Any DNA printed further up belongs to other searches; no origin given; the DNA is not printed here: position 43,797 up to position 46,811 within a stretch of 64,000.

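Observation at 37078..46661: Exopolysaccharide/cell-surface locus: small TM protein + PgaC-like GT2 synthase + GH16 glucanase + two giant tandem paralogs with multi-CBM arrays fused to CE4 deacetylase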

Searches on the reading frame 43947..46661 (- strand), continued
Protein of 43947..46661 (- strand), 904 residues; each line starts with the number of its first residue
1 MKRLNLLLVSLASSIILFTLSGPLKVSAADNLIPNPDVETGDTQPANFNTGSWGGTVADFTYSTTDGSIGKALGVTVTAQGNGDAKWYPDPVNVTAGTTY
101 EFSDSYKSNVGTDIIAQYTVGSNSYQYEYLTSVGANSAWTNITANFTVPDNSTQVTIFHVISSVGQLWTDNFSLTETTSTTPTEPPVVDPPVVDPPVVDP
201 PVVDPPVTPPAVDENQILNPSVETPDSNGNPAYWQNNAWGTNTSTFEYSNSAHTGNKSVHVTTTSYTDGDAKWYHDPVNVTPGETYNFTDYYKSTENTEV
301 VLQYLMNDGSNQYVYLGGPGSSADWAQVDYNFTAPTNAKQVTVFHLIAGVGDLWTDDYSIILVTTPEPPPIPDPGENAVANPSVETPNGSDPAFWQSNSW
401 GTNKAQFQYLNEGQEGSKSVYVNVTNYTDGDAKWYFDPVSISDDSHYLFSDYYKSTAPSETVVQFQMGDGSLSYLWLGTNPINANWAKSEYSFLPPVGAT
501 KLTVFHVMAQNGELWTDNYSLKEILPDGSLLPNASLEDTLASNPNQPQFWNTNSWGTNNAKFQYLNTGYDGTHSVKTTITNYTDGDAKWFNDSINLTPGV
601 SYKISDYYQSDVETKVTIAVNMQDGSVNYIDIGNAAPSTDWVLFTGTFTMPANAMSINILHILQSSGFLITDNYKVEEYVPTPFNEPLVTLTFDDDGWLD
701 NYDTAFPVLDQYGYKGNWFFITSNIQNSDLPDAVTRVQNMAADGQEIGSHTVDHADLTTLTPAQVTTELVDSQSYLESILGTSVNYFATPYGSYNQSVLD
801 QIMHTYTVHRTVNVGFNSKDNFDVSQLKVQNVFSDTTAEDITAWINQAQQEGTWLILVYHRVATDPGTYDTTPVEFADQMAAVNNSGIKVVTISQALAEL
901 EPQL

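Call 19: find_related_loci(query=A1, collection=genome_contigs, flank=10000)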
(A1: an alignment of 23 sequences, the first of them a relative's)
Query A1 (904 aa) in genome_contigs; peptide patterns used: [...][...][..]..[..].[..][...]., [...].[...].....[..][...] (x = any residue, [..] = any of these).
510 stretches matched a pattern; 487 encode a relative of the query (tblastn E <= 1e-3); the best 80 are kept; 80 distinct loci.
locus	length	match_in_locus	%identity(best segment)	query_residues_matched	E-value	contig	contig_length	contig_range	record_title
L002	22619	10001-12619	39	3-904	0e+0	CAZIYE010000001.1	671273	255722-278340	MAG TPA_asm: uncultured Candidatus Saccharibacteria bacterium isolate SRP272421_co4_706 genome assembly, contig: NODE_1_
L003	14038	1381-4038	42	3-890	0e+0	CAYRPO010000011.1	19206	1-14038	MAG TPA_asm: uncultured Candidatus Saccharibacteria bacterium isolate SRP342105_co2_194 genome assembly, contig: NODE_29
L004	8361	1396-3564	44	1-904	0e+0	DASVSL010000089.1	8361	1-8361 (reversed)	MAG TPA_asm: Candidatus Saccharimonadales bacterium isolate SMAG_U3261 k141_608853, whole genome shotgun sequence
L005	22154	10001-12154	45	5-904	1e-176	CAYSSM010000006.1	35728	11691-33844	MAG TPA_asm: uncultured Candidatus Saccharibacteria bacterium isolate SRP050083_co1_294 genome assembly, contig: NODE_38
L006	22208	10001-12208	43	1-904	2e-175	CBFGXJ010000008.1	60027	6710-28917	MAG TPA_asm: uncultured bacterium isolate SRR32277390_binner123_Refined_3 genome assembly, contig: ERZ27245939.48, whole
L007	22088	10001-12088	43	28-904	8e-174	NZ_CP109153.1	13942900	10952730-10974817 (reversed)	Dactylosporangium sp. NBC_01737 chromosome, complete genome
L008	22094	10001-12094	43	28-904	1e-173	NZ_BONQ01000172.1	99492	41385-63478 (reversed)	Dactylosporangium siamense strain NBRC 106093 sequence172, whole genome shotgun sequence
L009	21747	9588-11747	42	1-904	4e-171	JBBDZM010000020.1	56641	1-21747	MAG: Patescibacteria group bacterium isolate LejiaD_49_69 Lejia_D_986_length_56641_cov_43, whole genome shotgun sequence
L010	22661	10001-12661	37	20-904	5e-170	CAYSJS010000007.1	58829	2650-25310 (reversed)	MAG TPA_asm: uncultured Candidatus Saccharibacteria bacterium isolate SRP135725_co1_201 genome assembly, contig: NODE_39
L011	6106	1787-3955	43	1-904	5e-171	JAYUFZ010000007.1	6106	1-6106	MAG: bacterium isolate GFS_7960 GFS_7960_6, whole genome shotgun sequence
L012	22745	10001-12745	39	1-904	0e+0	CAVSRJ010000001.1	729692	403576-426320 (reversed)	MAG: uncultured Candidatus Saccharibacteria bacterium isolate MFD05684.bin.1.284 genome assembly, contig: contig_10098,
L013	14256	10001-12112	43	18-903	2e-166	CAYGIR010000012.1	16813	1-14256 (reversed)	MAG TPA_asm: uncultured Candidatus Saccharibacteria bacterium isolate ERP113451_co1_98 genome assembly, contig: NODE_396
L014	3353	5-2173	43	1-904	9e-175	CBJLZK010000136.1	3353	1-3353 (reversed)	MAG TPA_asm: uncultured bacterium isolate SRR27822709_concoct_53 genome assembly, contig: ERZ27339097.15528, whole genom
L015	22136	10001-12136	43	1-904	4e-165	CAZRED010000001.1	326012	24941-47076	MAG TPA_asm: uncultured Candidatus Saccharibacteria bacterium isolate SRP136066_co1_403 genome assembly, contig: NODE_2_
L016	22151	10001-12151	43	1-904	7e-165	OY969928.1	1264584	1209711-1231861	MAG: uncultured Candidatus Saccharibacteria bacterium isolate MFD04212.bin.c.13 genome assembly, chromosome: 1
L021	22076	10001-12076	43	28-904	1e-168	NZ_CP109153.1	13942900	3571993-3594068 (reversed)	Dactylosporangium sp. NBC_01737 chromosome, complete genome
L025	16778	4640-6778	40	23-904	8e-158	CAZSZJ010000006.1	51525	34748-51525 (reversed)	MAG TPA_asm: uncultured Candidatus Saccharibacteria bacterium isolate SRP200132_co1_502 genome assembly, contig: NODE_10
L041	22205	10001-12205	40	1-904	1e-141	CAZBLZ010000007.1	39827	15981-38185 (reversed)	MAG TPA_asm: uncultured Candidatus Saccharibacteria bacterium isolate SRP200132_co1_634 genome assembly, contig: NODE_16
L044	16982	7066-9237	43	1-904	1e-169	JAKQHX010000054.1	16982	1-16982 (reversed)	MAG: bacterium isolate USDE_metabat.59 k141_1365027, whole genome shotgun sequence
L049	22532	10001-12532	44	6-904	7e-134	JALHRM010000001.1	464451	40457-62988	MAG: Candidatus Saccharibacteria bacterium isolate maxbin.159 c_000000000072, whole genome shotgun sequence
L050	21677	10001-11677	42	3-903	7e-134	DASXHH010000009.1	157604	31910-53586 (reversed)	MAG TPA_asm: Candidatus Saccharimonadia bacterium isolate SMAG_U5188 k141_1141456, whole genome shotgun sequence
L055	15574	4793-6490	40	3-904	2e-130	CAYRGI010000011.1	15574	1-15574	MAG TPA_asm: uncultured Candidatus Saccharimonadales bacterium isolate SRP278252_co2_156 genome assembly, contig: NODE_7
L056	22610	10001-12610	41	1-904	0e+0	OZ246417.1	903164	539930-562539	MAG: uncultured Candidatus Saccharibacteria bacterium isolate binchicken_co179_116 genome assembly, chromosome: 1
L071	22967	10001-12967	43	24-904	1e-122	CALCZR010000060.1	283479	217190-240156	MAG TPA_asm: uncultured Candidatus Saccharibacteria bacterium isolate SRR6231146_bin.58_CONCOCT_v1.1_MAG genome assembly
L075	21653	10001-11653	41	7-904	5e-121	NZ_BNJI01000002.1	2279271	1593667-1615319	Ktedonobacter sp. SOSP1-85 sequence2, whole genome shotgun sequence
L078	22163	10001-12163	35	3-901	2e-118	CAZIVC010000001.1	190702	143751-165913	MAG TPA_asm: uncultured Gammaproteobacteria bacterium isolate SRP278252_co2_358 genome assembly, contig: NODE_72_length_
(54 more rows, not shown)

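Call 22: list_cluster_members(proteins=[window:43947-46661:-, window:39719-43750:-, window:37245-38453:+, window:38454-39581:-, window:37078-37248:+, window:46923-47909:-, window:29657-30256:-, window:33738-35024:-])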
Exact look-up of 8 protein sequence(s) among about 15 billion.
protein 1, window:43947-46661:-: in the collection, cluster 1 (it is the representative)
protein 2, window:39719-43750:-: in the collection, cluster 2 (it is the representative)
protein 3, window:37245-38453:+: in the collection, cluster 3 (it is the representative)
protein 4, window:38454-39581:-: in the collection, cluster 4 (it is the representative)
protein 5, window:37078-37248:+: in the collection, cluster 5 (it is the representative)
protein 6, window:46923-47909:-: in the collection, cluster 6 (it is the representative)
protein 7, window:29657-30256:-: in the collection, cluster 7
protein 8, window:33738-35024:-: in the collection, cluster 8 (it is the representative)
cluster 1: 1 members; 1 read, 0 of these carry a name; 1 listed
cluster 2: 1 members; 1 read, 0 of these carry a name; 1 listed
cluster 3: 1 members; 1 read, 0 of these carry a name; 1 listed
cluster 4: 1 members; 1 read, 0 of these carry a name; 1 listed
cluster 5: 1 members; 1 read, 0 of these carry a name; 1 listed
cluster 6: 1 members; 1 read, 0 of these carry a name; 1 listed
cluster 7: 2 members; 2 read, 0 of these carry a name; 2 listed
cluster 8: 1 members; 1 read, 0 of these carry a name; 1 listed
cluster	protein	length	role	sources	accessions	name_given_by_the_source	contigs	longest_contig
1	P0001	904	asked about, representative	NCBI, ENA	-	-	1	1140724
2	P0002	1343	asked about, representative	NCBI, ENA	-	-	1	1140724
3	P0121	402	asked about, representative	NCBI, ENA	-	-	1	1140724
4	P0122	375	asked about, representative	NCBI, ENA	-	-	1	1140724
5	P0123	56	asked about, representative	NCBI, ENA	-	-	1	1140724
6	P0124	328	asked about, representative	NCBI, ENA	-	-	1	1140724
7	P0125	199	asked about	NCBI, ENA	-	-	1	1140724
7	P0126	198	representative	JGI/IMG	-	-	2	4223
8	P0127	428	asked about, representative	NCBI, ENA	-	-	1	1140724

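Call 31: search_protein_families(library=ncbifam, proteins=[L049:6239-7447:+, L075:7438-8796:-, L078:6552-9950:+, L021:8163-9755:-, L044:4636-5973:+, L071:8255-9508:+, L009:11955-12974:+, L056:7662-8876:-, L012:7541-8851:+], max_evalue=1e-10)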
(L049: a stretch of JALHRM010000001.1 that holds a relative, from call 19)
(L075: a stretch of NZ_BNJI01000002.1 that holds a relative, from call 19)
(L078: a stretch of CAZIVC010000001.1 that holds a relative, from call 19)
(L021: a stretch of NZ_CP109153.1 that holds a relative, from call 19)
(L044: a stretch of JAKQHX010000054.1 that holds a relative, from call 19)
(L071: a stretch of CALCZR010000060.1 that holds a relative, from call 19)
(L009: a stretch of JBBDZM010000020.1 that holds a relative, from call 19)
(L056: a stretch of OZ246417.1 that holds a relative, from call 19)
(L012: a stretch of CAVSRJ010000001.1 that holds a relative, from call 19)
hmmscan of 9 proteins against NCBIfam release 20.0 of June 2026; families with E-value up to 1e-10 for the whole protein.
L049:6239-7447:+ (403 aa): 3 families
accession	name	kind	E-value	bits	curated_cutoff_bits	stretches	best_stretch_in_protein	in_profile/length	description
TIGR03937.1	PgaC_IcaA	equivalog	5.2e-28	98.1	422.3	1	7-312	11-315/407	poly-beta-1,6-N-acetyl-D-glucosamine synthase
TIGR03111.1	glyc2_xrt_Gpos1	hypoth_equivalog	4.6e-12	45.5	363.95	1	43-338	49-360/439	TIGR03111 family XrtG-associated glycosyltransferase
TIGR04242.1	nodulat_NodC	equivalog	1.1e-11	44.4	550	1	9-364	10-379/395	chitooligosaccharide synthase NodC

L075:7438-8796:- (453 aa): 11 families
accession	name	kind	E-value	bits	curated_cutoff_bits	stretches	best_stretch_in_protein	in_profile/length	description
TIGR03937.1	PgaC_IcaA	equivalog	1.3e-54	185.8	422.3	1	53-432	14-392/407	poly-beta-1,6-N-acetyl-D-glucosamine synthase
TIGR03111.1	glyc2_xrt_Gpos1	hypoth_equivalog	1.1e-30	106.8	363.95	1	76-392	38-356/439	TIGR03111 family XrtG-associated glycosyltransferase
TIGR04242.1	nodulat_NodC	equivalog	4e-25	88.6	550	1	46-320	5-285/395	chitooligosaccharide synthase NodC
TIGR03965.1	mycofact_glyco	equivalog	2e-20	73.1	280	1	86-320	73-301/467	mycofactocin biosynthesis glycosyltransferase MftF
TIGR03030.1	CelA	equivalog_domain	3.9e-18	64.8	699.1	1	64-327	106-385/714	UDP-forming cellulose synthase catalytic subunit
TIGR04283.1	glyco_like_mftF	equivalog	5.5e-18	65.4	182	1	89-315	1-201/221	TIGR04283 family arsenosugar biosynthesis glycosyltransferase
NF041875.1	EPS_EpsD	equivalog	2.1e-14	53.7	370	1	89-304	1-211/325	exopolysaccharide biosynthesis glycosyltransferase EpsD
NF007482.0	PRK10073.1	equivalog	1.7e-13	50.3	423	1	86-199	5-108/334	glycosyltransferase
NF038299.1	EPS_HpsN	equivalog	1.3e-12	47.3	425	0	87-213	1-119/317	hormogonium polysaccharide biosynthesis glycosyltransferase HpsN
NF041394.1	GtaseAglG_Halo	equivalog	2.6e-12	46.6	440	1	104-298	20-214/304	glucosyl-dolichyl phosphate glucuronosyltransferase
NF053846.1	glyco_with_XrtP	equivalog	3.5e-12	45.8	520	0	269-445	248-435/440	XrtP-associated glycosyltransferase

L078:6552-9950:+ (1133 aa): 21 families
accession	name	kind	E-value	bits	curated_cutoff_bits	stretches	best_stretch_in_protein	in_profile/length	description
TIGR03937.1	PgaC_IcaA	equivalog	4.8e-50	170.7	422.3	1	735-1011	5-283/407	poly-beta-1,6-N-acetyl-D-glucosamine synthase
TIGR03965.1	mycofact_glyco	equivalog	1.2e-27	96.9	280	1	768-1007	67-309/467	mycofactocin biosynthesis glycosyltransferase MftF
TIGR03111.1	glyc2_xrt_Gpos1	hypoth_equivalog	1.4e-25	90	363.95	1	733-1009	13-297/439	TIGR03111 family XrtG-associated glycosyltransferase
TIGR04242.1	nodulat_NodC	equivalog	2.8e-23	82.5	550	1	769-1000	42-286/395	chitooligosaccharide synthase NodC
NF053846.1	glyco_with_XrtP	equivalog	4e-19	68.6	520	1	742-1119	8-437/440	XrtP-associated glycosyltransferase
NF041875.1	EPS_EpsD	equivalog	8.8e-19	68.1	370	1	777-983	1-211/325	exopolysaccharide biosynthesis glycosyltransferase EpsD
TIGR02764.1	spore_ybaN_pdaB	equivalog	3.9e-17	62.7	237.4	1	517-698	5-189/191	polysaccharide deacetylase family sporulation protein PdaB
NF007482.0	PRK10073.1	equivalog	4.1e-17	62.2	423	1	774-887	5-118/334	glycosyltransferase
TIGR03030.1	CelA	equivalog_domain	9.5e-16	57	699.1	0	933-1041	312-417/714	UDP-forming cellulose synthase catalytic subunit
NF047683.1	TeichurnBiosyTuaG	equivalog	1.7e-15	57.3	400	1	774-875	5-107/252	teichuronic acid biosynthesis protein TuaG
NF041865.1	EpsU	equivalog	7.3e-15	54.9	700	1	753-1009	17-276/394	exopolysaccharide biosynthesis GT2 family glycosyltransferase EpsU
TIGR04283.1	glyco_like_mftF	equivalog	1e-14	54.7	182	1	778-971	2-178/221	TIGR04283 family arsenosugar biosynthesis glycosyltransferase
TIGR04182.1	glyco_TIGR04182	equivalog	5.5e-13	49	325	1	776-891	1-109/293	S-layer glycoprotein N-glycosyltransferase AglJ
NF047588.1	GlcsyltransPgfSStrep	equivalog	1.4e-12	47.5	500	1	776-881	2-112/308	glycosyltransferase PgfS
NF007986.1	PRK10714.1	equivalog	2e-12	46.8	529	1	775-881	6-117/316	undecaprenyl-phosphate 4-deoxy-4-formamido-L-arabinose transferase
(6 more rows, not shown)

L021:8163-9755:- (531 aa): 4 families
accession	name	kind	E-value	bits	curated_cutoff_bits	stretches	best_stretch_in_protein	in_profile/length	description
NF053846.1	glyco_with_XrtP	equivalog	4.2e-26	91.6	520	1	171-468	38-343/440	XrtP-associated glycosyltransferase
TIGR03111.1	glyc2_xrt_Gpos1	hypoth_equivalog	2.6e-13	49.6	363.95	1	176-424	51-290/439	TIGR03111 family XrtG-associated glycosyltransferase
TIGR04242.1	nodulat_NodC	equivalog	5.2e-13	48.7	550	1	175-421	49-285/395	chitooligosaccharide synthase NodC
TIGR03937.1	PgaC_IcaA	equivalog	1.9e-12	46.9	422.3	1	176-462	47-311/407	poly-beta-1,6-N-acetyl-D-glucosamine synthase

L044:4636-5973:+ (446 aa): 3 families
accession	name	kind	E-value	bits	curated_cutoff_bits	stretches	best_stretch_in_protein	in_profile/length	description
TIGR03937.1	PgaC_IcaA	equivalog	4.1e-21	75.4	422.3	1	77-318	35-278/407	poly-beta-1,6-N-acetyl-D-glucosamine synthase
NF041865.1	EpsU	equivalog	1.7e-15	56.9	700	1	76-323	30-278/394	exopolysaccharide biosynthesis GT2 family glycosyltransferase EpsU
TIGR03111.1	glyc2_xrt_Gpos1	hypoth_equivalog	1.8e-12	46.8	363.95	1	218-366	193-339/439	TIGR03111 family XrtG-associated glycosyltransferase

L071:8255-9508:+ (418 aa): 3 families
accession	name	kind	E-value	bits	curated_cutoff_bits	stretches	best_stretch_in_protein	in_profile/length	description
TIGR03937.1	PgaC_IcaA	equivalog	1.2e-22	80.4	422.3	1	55-340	41-327/407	poly-beta-1,6-N-acetyl-D-glucosamine synthase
TIGR03111.1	glyc2_xrt_Gpos1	hypoth_equivalog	2.7e-13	49.5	363.95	1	58-308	48-311/439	TIGR03111 family XrtG-associated glycosyltransferase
NF041865.1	EpsU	equivalog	1.2e-12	47.5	700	1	47-324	27-301/394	exopolysaccharide biosynthesis GT2 family glycosyltransferase EpsU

L009:11955-12974:+ (340 aa): 6 families
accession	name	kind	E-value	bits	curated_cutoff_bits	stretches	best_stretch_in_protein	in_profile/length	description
TIGR03937.1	PgaC_IcaA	equivalog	1.5e-24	86.7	422.3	1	5-274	45-316/407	poly-beta-1,6-N-acetyl-D-glucosamine synthase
TIGR04283.1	glyco_like_mftF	equivalog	2.1e-13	50.4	182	1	7-126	1-115/221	TIGR04283 family arsenosugar biosynthesis glycosyltransferase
TIGR03111.1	glyc2_xrt_Gpos1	hypoth_equivalog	3.5e-13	49.2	363.95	1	6-265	50-331/439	TIGR03111 family XrtG-associated glycosyltransferase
NF041865.1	EpsU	equivalog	1.8e-12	46.9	700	1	5-281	39-313/394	exopolysaccharide biosynthesis GT2 family glycosyltransferase EpsU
TIGR03965.1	mycofact_glyco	equivalog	7.3e-12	44.9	280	1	5-226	74-300/467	mycofactocin biosynthesis glycosyltransferase MftF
NF058614.1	PPMAGASynPpgS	equivalog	8.6e-11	41.7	370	0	8-95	3-88/226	polyprenyl-phospho-N-acetylgalactosaminyl synthase PpgS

L056:7662-8876:- (405 aa): 2 families
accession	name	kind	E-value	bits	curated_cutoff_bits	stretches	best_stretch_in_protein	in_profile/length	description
TIGR03937.1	PgaC_IcaA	equivalog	7e-21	74.6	422.3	1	41-325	40-325/407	poly-beta-1,6-N-acetyl-D-glucosamine synthase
NF041865.1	EpsU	equivalog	3.1e-12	46.2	700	1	39-278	31-274/394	exopolysaccharide biosynthesis GT2 family glycosyltransferase EpsU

L012:7541-8851:+ (437 aa): 3 families
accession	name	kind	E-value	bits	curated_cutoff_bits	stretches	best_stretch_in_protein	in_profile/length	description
TIGR03937.1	PgaC_IcaA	equivalog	7e-22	77.9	422.3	1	71-359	36-325/407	poly-beta-1,6-N-acetyl-D-glucosamine synthase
TIGR03111.1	glyc2_xrt_Gpos1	hypoth_equivalog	1.3e-15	57.1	363.95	1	71-368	40-348/439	TIGR03111 family XrtG-associated glycosyltransferase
NF041865.1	EpsU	equivalog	4.1e-14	52.4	700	1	73-373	32-329/394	exopolysaccharide biosynthesis GT2 family glycosyltransferase EpsU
